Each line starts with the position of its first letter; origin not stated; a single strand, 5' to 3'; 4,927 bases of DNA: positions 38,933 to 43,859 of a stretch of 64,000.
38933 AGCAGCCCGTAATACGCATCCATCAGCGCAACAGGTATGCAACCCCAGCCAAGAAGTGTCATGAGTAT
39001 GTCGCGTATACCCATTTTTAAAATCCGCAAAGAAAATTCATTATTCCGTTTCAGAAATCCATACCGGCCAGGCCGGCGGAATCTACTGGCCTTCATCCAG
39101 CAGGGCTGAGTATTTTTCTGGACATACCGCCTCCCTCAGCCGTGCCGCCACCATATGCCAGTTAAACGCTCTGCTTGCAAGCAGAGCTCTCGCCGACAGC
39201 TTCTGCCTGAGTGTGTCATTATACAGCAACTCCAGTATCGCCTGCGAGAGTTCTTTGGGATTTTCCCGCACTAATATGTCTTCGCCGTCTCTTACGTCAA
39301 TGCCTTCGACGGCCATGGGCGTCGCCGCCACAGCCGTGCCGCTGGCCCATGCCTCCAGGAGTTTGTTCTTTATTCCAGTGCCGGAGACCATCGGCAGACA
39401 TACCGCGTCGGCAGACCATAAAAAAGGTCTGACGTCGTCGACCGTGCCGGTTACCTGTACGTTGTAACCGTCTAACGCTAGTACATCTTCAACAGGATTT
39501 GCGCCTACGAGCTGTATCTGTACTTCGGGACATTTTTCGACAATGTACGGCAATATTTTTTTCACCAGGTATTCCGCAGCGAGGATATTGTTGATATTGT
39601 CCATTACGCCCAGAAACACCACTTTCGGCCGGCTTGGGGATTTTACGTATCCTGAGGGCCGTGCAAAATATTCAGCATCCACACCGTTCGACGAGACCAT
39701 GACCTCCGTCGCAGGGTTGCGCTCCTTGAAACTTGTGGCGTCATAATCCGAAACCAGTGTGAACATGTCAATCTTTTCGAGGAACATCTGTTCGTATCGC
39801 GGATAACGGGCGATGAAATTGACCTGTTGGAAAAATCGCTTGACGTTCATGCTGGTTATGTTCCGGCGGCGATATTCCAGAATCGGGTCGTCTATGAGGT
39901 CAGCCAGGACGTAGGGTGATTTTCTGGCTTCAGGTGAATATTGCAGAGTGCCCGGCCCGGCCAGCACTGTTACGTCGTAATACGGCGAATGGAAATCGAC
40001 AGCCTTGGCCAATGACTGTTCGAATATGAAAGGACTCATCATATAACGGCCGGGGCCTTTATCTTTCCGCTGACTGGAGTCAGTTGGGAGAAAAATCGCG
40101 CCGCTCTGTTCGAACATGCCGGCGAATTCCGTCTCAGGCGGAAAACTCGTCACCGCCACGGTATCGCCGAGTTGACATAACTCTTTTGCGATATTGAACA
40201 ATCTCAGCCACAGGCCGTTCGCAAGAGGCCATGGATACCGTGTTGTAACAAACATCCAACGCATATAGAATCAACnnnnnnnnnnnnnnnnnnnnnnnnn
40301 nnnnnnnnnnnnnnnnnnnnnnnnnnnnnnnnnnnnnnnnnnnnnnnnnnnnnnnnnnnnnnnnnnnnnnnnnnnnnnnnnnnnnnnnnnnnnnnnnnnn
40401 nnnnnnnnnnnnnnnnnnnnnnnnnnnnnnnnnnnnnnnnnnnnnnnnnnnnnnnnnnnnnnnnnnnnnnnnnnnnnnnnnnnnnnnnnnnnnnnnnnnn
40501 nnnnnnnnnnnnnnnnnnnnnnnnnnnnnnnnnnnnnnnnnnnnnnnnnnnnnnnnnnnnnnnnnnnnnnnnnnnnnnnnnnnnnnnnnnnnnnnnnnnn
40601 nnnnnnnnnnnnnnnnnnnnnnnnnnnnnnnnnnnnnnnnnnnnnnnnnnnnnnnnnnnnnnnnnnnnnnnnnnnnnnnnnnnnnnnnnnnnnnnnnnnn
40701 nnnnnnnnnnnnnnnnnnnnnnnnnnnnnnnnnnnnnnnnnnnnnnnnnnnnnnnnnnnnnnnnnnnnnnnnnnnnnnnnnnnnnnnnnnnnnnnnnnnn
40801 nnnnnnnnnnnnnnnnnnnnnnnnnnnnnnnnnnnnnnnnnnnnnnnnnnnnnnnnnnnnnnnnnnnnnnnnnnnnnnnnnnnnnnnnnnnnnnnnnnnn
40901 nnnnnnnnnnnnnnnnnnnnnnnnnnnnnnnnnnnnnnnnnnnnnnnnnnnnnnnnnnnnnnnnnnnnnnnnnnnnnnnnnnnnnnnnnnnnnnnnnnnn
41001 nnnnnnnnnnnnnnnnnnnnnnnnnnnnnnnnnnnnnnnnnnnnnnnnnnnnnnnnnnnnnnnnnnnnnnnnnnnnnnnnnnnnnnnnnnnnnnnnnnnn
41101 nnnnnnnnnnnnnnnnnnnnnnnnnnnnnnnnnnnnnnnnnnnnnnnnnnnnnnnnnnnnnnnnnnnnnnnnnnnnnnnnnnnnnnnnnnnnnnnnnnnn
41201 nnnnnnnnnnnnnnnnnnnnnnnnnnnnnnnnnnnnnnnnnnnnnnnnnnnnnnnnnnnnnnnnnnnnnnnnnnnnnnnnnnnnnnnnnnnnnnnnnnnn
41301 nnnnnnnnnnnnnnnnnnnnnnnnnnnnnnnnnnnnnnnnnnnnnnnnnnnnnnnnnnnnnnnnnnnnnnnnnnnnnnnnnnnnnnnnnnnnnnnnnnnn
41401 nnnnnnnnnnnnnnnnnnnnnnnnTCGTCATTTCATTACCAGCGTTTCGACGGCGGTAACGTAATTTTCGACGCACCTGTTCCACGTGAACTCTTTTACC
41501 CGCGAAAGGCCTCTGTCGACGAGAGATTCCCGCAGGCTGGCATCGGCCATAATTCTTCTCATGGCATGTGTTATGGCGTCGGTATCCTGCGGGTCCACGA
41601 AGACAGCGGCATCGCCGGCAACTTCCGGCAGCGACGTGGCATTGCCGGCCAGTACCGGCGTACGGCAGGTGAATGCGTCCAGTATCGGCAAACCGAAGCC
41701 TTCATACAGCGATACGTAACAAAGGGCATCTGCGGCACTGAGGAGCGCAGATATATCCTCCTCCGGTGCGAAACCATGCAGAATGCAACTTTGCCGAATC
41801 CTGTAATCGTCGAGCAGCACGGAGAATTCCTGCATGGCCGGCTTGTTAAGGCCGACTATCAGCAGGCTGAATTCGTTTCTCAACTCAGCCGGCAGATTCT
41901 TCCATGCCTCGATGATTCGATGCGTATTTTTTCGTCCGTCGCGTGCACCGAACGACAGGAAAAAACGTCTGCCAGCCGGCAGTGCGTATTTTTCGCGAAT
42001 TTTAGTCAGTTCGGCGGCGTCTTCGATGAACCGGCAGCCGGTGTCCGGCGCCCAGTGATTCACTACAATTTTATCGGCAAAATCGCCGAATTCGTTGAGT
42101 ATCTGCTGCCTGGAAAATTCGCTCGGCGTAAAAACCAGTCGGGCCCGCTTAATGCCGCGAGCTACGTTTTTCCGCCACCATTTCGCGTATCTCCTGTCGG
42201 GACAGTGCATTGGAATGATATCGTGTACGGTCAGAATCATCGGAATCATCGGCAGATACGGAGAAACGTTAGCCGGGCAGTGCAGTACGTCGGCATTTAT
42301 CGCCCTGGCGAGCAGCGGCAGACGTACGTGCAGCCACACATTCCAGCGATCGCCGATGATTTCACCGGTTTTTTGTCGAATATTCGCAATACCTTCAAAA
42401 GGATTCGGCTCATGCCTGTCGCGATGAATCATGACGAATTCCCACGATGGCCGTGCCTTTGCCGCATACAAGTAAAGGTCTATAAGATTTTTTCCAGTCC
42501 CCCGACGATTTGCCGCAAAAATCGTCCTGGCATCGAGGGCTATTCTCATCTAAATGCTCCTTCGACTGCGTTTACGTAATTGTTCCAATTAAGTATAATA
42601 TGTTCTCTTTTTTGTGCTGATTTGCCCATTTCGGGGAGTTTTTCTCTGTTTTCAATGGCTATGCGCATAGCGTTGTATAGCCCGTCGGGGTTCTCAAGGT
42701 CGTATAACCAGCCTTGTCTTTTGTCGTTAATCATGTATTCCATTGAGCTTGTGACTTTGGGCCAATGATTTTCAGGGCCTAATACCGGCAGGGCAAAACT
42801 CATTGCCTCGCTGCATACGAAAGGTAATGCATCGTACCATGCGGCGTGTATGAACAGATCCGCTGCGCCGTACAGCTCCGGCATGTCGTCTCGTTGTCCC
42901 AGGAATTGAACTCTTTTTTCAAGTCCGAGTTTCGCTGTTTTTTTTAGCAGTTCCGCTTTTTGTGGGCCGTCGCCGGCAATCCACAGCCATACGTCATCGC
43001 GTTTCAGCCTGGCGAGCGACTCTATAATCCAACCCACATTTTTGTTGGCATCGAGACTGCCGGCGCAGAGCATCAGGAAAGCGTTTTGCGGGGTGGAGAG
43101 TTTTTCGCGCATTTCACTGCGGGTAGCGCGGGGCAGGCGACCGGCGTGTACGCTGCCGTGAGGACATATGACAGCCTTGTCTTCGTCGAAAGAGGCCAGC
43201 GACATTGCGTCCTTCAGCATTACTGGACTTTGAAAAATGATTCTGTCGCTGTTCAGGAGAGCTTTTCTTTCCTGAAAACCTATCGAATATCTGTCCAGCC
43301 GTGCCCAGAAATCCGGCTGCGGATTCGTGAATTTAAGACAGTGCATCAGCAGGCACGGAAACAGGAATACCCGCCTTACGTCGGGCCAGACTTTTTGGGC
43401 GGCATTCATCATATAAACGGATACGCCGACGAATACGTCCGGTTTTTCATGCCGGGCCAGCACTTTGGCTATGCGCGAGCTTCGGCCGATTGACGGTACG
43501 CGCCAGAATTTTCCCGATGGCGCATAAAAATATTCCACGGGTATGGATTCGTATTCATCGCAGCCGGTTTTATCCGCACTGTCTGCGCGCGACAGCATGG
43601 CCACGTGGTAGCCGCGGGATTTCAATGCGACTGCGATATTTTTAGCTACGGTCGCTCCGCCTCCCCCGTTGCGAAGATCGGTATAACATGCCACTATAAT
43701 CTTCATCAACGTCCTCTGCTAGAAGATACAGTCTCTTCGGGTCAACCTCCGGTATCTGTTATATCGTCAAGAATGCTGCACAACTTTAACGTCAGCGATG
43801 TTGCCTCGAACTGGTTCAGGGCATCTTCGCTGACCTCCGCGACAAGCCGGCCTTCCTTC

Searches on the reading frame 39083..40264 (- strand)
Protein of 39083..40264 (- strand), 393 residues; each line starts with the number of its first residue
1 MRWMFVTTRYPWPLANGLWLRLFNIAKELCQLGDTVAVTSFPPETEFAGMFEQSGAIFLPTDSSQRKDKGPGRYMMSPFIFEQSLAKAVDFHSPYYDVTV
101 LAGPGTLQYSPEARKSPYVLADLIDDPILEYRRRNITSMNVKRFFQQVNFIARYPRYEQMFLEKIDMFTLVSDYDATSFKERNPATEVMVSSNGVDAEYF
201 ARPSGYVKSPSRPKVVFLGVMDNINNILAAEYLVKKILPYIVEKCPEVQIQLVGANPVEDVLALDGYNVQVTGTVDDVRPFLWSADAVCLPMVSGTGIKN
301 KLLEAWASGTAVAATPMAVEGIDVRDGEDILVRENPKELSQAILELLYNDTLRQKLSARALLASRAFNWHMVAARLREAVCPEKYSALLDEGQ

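Call 8: search_protein_families(library=ncbifam, proteins=[window:39083-40264:-], max_evalue=0.001)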
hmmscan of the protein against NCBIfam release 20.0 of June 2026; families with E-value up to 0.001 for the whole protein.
window:39083-40264:- (393 aa): 7 families
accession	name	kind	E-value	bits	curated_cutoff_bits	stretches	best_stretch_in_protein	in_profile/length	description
TIGR03087.1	stp1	hypoth_equivalog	1.7e-48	165.8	316.65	1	153-378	161-392/397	TIGR03087 family PEP-CTERM/XrtA system glycosyltransferase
NF041010.1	glycosy_Agl16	equivalog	1.9e-06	27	575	1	160-378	129-346/352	glycosylation protein Agl16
TIGR03088.1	stp2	hypoth_equivalog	4.6e-06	25.9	409.05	1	216-371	195-361/374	TIGR03088 family PEP-CTERM/XrtA system glycosyltransferase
TIGR03449.1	mycothiol_MshA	equivalog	7.1e-06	25.2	462.5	1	301-378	319-398/406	D-inositol-3-phosphate glycosyltransferase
TIGR04005.1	wcaL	equivalog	0.00018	20.5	537.6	0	153-315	163-334/406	colanic acid biosynthesis glycosyltransferase WcaL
TIGR04047.1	MSMEG_0565_glyc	hypoth_equivalog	0.00023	20.3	259.85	0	268-375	258-366/373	MSMEG_0565 family glycosyltransferase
NF038229.1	Glyco4_Geo_Pelo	equivalog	0.00034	19.8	400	1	292-361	244-313/338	GPMC system family 4 glycosyltransferase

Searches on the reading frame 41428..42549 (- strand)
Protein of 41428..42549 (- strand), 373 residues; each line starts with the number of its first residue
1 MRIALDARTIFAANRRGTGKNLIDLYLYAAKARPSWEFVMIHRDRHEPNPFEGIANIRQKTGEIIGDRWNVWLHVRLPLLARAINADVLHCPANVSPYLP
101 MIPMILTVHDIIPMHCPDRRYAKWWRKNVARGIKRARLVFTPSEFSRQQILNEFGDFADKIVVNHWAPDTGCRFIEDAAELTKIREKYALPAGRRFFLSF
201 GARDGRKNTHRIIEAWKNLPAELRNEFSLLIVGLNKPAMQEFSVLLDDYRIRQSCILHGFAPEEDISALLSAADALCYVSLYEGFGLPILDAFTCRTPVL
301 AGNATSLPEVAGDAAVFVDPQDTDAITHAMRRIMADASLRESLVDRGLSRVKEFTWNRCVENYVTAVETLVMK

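Call 8: search_protein_families(library=ncbifam, proteins=[window:41428-42549:-], max_evalue=0.001)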
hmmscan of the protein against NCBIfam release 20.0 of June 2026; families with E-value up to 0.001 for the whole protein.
window:41428-42549:- (373 aa): 22 families
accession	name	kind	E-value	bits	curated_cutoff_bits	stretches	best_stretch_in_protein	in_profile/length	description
TIGR04047.1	MSMEG_0565_glyc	hypoth_equivalog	6.6e-24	84.7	259.85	1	130-364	133-368/373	MSMEG_0565 family glycosyltransferase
TIGR03999.1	thiol_BshA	equivalog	8.2e-16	57.9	273.7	1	184-369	189-372/375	N-acetyl-alpha-D-glucosaminyl L-malate synthase BshA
NF053787.1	GlcN_PG_synth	equivalog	2.6e-14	52.9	480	1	122-369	126-358/361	N-acetylglucosaminyl phosphatidylglycerol synthase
TIGR03088.1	stp2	hypoth_equivalog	5.6e-14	52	409.05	1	207-368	207-371/374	TIGR03088 family PEP-CTERM/XrtA system glycosyltransferase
TIGR02149.1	glgA_Coryne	subfamily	1.1e-13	51.1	302.4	1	102-364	107-384/391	glycogen synthase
NF050063.1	ProtGlycPglJ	equivalog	7.2e-13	48.5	500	1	155-356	153-352/363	N-acetylgalactosamine-N,N'-diacetylbacillosaminyl-diphospho-undecaprenol 4-alpha-N-acetylgalactosaminyltransferase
NF041876.1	EPS_EpsE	equivalog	1.2e-11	44.5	400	1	207-353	227-378/389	exopolysaccharide biosynthesis GT4 family glycosyltransferase EpsE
NF038295.1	EPS_HpsP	equivalog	3.3e-11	42.8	550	1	149-368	167-385/388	hormogonium polysaccharide biosynthesis glycosyltransferase HpsP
TIGR03449.1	mycothiol_MshA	equivalog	4.8e-11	42.2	462.5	1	239-367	270-400/406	D-inositol-3-phosphate glycosyltransferase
NF047684.1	TeichurnBiosyTuaC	equivalog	7.7e-10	38.2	550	1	173-351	198-369/391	teichuronic acid biosynthesis protein TuaC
TIGR02472.1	sucr_P_syn_N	equivalog_domain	6.1e-08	31.9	576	1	279-367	347-438/439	sucrose-phosphate synthase, putative, glycosyltransferase domain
NF053513.1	Gtran_IagA_BgsA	equivalog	1.1e-07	31.2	460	1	121-352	91-313/333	LTA glycolipid anchor biosynthesis glycosyltransferase, IagA/BgsA family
NF038298.1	EPS_HpsO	equivalog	1.3e-07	30.8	575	1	276-359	292-375/388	hormogonium polysaccharide biosynthesis glycosyltransferase HpsO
NF047880.1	glyco_SdgA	exception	2.3e-07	29.8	800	1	227-356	347-476/488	serine-aspartate repeat adhesin O-glycosyltransferase SdgA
NF050056.1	ProtGlycPglH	equivalog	4.4e-07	29.3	600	1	198-369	183-352/354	GalNAc-alpha-(1->4)-GalNAc-alpha-(1->3)-diNAcBac-PP-undecaprenol alpha-1,4-N-acetyl-D-galactosaminyltransferase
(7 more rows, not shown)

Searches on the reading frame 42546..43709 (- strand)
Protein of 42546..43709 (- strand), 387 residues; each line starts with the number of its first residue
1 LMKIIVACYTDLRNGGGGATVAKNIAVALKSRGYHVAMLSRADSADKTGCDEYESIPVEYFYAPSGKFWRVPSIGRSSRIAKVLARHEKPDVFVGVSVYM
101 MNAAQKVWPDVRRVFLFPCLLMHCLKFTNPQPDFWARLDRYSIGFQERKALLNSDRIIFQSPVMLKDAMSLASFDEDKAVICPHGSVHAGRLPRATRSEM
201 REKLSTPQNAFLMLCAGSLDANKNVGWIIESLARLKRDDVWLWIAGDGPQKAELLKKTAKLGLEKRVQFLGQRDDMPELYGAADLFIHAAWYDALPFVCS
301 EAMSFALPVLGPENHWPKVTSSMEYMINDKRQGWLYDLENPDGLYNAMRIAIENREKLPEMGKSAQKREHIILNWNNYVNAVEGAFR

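Call 8: search_protein_families(library=ncbifam, proteins=[window:42546-43709:-], max_evalue=0.001)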
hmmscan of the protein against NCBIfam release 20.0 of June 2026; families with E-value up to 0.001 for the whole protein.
window:42546-43709:- (387 aa): 24 families
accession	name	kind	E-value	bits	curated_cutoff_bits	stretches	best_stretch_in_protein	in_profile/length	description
TIGR03999.1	thiol_BshA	equivalog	7.5e-19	67.9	273.7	1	151-380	142-364/375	N-acetyl-alpha-D-glucosaminyl L-malate synthase BshA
TIGR03088.1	stp2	hypoth_equivalog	2.9e-17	62.8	409.05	1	194-383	178-367/374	TIGR03088 family PEP-CTERM/XrtA system glycosyltransferase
NF041876.1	EPS_EpsE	equivalog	2.9e-16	59.7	400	1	188-372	196-377/389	exopolysaccharide biosynthesis GT4 family glycosyltransferase EpsE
NF050056.1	ProtGlycPglH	equivalog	1.1e-13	51.1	600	1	206-369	175-334/354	GalNAc-alpha-(1->4)-GalNAc-alpha-(1->3)-diNAcBac-PP-undecaprenol alpha-1,4-N-acetyl-D-galactosaminyltransferase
TIGR04157.1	glyco_rSAM_CFB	subfamily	3.1e-13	49.5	400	1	146-336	162-348/406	TIGR04157 family glycosyltransferase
NF050063.1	ProtGlycPglJ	equivalog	3.1e-12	46.4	500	1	198-368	184-346/363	N-acetylgalactosamine-N,N'-diacetylbacillosaminyl-diphospho-undecaprenol 4-alpha-N-acetylgalactosaminyltransferase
NF047684.1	TeichurnBiosyTuaC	equivalog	5.2e-11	42.1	550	1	191-311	200-318/391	teichuronic acid biosynthesis protein TuaC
NF038295.1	EPS_HpsP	equivalog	3.6e-10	39.4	550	1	177-377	176-375/388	hormogonium polysaccharide biosynthesis glycosyltransferase HpsP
NF007640.0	PRK10307.1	subfamily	1.4e-09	37.3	276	1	146-380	164-398/411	WcaI family glycosyltransferase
TIGR02149.1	glgA_Coryne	subfamily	4.6e-09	35.9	302.4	1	144-377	135-378/391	glycogen synthase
NF007396.0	PRK09922.1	equivalog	1.3e-08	34.1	385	1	217-354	191-326/361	lipopolysaccharide 1,6-galactosyltransferase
NF053787.1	GlcN_PG_synth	equivalog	1.1e-07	31.1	480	1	173-383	160-353/361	N-acetylglucosaminyl phosphatidylglycerol synthase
NF038229.1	Glyco4_Geo_Pelo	equivalog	1.7e-07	30.6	400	1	146-337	102-286/338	GPMC system family 4 glycosyltransferase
TIGR03449.1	mycothiol_MshA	equivalog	2.4e-07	30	462.5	1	147-385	158-399/406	D-inositol-3-phosphate glycosyltransferase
TIGR04063.1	stp3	hypoth_equivalog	8.3e-07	28.2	442.05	1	167-382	170-388/397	TIGR04063 family PEP-CTERM/XrtA system glycosyltransferase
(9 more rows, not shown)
